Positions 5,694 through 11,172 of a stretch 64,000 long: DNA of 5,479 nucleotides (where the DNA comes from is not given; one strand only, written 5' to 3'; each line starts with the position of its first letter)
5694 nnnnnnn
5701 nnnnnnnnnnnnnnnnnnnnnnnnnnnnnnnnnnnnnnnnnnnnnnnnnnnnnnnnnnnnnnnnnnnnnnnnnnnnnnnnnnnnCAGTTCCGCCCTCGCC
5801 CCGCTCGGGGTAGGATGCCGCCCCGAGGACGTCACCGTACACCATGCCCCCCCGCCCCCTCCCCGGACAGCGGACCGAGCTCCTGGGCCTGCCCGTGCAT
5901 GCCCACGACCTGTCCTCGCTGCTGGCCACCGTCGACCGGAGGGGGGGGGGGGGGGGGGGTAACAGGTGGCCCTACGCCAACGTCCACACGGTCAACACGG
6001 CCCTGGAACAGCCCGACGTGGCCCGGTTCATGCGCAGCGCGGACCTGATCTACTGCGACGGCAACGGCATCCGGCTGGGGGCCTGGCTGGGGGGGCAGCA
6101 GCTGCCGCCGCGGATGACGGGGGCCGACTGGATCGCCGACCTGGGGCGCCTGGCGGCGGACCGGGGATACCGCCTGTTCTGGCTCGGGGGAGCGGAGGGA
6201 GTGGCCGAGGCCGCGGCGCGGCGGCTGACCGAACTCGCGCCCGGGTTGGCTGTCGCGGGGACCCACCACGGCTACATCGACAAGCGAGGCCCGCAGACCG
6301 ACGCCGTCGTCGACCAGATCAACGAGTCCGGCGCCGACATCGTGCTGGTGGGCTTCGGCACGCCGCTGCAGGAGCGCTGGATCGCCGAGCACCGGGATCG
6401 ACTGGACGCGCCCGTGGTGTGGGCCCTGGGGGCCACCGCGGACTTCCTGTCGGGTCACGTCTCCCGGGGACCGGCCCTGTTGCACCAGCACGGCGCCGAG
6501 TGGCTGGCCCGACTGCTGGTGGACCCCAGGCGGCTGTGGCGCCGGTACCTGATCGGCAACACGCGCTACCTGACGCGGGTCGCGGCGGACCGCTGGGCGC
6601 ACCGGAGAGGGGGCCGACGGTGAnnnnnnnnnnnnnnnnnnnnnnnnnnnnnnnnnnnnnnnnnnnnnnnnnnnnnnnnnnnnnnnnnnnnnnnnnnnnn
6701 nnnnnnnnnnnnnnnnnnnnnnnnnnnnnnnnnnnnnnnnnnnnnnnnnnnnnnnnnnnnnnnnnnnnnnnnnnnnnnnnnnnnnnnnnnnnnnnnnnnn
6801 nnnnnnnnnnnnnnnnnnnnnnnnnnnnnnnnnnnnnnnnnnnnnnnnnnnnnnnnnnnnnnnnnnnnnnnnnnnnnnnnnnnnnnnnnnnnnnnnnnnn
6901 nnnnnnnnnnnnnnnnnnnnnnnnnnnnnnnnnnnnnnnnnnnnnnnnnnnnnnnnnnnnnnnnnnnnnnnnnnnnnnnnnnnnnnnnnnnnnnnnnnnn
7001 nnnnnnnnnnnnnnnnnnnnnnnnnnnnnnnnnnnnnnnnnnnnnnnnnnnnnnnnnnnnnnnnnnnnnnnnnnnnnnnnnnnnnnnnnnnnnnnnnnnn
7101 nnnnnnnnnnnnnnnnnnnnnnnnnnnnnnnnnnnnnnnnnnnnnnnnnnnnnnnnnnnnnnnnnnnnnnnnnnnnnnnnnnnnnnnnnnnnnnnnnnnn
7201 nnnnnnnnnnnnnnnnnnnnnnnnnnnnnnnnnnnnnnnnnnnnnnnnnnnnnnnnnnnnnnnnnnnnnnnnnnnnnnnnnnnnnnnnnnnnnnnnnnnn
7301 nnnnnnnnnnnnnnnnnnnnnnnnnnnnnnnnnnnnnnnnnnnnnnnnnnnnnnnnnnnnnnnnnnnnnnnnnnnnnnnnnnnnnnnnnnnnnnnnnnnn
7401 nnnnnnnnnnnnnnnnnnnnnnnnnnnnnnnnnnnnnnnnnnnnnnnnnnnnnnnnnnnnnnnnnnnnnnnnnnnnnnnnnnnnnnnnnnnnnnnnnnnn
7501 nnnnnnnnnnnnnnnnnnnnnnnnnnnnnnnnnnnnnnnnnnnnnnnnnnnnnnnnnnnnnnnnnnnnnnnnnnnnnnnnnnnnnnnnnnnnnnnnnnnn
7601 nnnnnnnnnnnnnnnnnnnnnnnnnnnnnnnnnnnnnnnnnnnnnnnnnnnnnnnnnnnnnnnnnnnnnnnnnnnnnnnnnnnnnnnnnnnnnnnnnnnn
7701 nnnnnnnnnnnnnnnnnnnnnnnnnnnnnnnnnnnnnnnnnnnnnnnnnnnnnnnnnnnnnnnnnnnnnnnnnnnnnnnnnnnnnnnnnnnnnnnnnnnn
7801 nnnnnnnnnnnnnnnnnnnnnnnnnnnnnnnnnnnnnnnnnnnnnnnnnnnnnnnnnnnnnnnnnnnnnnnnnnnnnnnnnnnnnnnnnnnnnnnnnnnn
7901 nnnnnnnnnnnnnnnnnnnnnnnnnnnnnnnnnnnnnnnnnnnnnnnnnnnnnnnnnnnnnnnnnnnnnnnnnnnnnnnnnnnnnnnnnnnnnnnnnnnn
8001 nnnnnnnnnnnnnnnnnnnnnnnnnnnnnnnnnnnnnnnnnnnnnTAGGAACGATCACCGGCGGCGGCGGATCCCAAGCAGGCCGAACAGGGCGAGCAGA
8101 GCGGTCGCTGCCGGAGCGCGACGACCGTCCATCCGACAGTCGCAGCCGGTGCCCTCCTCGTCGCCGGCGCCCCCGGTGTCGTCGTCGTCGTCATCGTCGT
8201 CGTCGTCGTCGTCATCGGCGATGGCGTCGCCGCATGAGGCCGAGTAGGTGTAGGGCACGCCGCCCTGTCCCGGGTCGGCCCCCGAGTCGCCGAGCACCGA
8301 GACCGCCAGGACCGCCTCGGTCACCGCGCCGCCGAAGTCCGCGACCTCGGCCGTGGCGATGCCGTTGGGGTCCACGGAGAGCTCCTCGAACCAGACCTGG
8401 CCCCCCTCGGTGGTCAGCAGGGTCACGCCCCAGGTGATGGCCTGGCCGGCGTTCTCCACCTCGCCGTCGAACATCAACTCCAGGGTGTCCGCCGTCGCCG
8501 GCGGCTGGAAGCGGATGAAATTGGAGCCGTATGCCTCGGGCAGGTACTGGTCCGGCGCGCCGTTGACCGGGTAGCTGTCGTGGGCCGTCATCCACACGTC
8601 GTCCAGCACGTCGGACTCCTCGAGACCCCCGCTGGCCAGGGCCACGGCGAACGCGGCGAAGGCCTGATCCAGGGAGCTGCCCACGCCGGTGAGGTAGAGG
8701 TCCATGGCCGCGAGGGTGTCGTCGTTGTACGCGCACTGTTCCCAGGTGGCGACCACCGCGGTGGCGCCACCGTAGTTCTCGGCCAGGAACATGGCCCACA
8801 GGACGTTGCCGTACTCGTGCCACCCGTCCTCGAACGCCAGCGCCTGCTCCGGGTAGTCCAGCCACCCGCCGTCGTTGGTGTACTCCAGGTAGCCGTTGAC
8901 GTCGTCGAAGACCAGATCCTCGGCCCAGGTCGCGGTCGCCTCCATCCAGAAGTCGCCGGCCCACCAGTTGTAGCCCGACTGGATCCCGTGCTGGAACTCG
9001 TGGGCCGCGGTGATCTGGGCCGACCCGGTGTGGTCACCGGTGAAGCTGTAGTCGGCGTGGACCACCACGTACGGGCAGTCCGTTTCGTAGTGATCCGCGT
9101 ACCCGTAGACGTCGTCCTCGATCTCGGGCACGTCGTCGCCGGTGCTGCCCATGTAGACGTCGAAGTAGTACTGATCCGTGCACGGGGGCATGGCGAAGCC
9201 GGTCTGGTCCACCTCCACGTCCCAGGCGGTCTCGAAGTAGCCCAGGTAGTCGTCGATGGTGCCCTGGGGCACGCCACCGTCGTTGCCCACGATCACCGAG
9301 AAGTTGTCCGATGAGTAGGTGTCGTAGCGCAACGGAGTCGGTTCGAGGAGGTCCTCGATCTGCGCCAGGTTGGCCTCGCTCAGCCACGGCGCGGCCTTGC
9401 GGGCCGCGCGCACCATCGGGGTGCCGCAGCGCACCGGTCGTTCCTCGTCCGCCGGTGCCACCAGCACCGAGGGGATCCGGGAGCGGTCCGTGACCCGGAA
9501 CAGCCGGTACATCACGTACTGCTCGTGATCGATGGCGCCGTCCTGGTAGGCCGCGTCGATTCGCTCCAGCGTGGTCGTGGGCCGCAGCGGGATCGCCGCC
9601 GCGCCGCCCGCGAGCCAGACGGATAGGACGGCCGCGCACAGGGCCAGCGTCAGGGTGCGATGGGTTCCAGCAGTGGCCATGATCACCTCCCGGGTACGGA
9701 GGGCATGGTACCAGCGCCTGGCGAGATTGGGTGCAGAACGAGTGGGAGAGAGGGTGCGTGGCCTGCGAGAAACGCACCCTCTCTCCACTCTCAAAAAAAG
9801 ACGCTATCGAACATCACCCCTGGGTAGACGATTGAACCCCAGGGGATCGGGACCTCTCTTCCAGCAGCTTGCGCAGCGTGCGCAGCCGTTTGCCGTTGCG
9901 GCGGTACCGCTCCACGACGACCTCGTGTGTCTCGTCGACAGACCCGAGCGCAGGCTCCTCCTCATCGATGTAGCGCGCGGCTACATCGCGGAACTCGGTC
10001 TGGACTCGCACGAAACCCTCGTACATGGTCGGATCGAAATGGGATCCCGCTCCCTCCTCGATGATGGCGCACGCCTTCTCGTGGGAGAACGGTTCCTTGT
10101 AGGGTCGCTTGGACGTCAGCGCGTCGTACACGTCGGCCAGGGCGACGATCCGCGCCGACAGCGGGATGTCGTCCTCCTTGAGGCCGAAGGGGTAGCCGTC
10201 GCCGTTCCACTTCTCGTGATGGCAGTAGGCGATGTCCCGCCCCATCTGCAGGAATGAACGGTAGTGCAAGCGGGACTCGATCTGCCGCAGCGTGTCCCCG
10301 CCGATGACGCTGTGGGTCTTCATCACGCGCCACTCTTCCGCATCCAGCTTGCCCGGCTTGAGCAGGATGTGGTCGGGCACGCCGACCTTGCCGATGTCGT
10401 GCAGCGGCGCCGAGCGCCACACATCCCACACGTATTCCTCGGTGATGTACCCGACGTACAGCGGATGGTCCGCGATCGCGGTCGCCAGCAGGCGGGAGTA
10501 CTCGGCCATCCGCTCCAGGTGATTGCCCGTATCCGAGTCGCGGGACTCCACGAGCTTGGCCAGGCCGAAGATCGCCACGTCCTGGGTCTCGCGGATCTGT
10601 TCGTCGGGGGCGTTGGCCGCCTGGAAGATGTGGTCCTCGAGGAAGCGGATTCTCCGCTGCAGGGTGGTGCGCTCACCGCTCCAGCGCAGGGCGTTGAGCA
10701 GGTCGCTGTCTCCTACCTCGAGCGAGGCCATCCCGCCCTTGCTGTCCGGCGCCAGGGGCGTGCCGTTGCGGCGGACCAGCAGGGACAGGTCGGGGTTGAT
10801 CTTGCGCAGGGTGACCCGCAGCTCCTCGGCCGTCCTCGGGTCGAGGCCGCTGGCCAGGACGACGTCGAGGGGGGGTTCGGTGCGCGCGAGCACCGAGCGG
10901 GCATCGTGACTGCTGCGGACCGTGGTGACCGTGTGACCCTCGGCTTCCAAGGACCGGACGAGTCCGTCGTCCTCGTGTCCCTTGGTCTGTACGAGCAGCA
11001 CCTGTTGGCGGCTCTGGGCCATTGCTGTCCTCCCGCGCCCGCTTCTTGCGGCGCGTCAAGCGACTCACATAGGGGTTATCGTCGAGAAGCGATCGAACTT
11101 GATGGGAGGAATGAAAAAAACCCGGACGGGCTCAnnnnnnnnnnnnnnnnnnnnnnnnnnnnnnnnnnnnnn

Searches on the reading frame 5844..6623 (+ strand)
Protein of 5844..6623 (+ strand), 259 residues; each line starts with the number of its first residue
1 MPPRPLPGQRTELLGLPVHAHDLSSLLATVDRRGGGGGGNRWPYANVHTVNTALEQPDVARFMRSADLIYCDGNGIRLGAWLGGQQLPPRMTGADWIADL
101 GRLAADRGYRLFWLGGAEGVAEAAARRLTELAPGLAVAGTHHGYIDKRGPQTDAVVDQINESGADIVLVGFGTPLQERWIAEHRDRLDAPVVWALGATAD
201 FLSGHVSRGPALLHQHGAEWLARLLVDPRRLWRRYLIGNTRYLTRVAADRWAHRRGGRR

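Call 55: search_protein_families(library=pfam, proteins=[window:5844-6623:+])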
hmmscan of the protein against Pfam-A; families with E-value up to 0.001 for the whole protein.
window:5844-6623:+ (259 aa): 1 family
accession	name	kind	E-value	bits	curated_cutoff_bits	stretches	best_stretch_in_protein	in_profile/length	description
PF03808.19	Glyco_tran_WecG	-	1.1e-54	185.1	27.4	1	66-235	1-168/168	Glycosyl transferase WecG/TagA/CpsF family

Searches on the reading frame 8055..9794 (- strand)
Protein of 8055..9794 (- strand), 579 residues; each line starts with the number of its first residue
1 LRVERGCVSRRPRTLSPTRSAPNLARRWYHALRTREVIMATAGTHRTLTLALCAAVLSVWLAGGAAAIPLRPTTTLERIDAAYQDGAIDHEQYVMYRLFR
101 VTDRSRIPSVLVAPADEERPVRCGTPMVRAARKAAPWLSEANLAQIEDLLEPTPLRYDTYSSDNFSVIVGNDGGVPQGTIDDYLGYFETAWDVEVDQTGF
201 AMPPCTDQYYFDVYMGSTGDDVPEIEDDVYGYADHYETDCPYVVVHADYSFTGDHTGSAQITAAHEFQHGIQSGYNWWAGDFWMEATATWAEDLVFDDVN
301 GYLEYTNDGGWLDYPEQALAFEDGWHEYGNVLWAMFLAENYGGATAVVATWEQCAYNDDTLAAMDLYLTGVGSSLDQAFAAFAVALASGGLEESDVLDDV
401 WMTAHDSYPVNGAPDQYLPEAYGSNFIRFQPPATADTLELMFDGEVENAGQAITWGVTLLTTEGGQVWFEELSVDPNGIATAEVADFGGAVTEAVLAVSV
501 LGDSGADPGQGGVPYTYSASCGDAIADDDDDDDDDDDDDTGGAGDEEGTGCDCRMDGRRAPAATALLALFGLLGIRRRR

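Call 55: search_protein_families(library=pfam, proteins=[window:8055-9794:-])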
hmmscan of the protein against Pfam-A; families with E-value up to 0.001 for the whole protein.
window:8055-9794:- (579 aa): 1 family
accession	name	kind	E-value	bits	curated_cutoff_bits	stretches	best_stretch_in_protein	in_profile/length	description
PF19527.4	DUF6055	-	5.3e-09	36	27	1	180-451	62-332/417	Family of unknown function (DUF6055)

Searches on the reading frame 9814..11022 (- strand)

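Call 55: search_protein_families(library=pfam, proteins=[window:9814-11022:-])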
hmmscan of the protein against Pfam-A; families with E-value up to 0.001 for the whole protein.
window:9814-11022:- (402 aa): 2 families
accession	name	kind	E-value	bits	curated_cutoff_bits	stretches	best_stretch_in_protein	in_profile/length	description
PF13487.12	HD_5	-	1e-27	97.4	27.2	1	193-332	34-169/170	HD domain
PF01966.28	HD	-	1.3e-18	67.8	22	1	167-301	3-115/116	HD domain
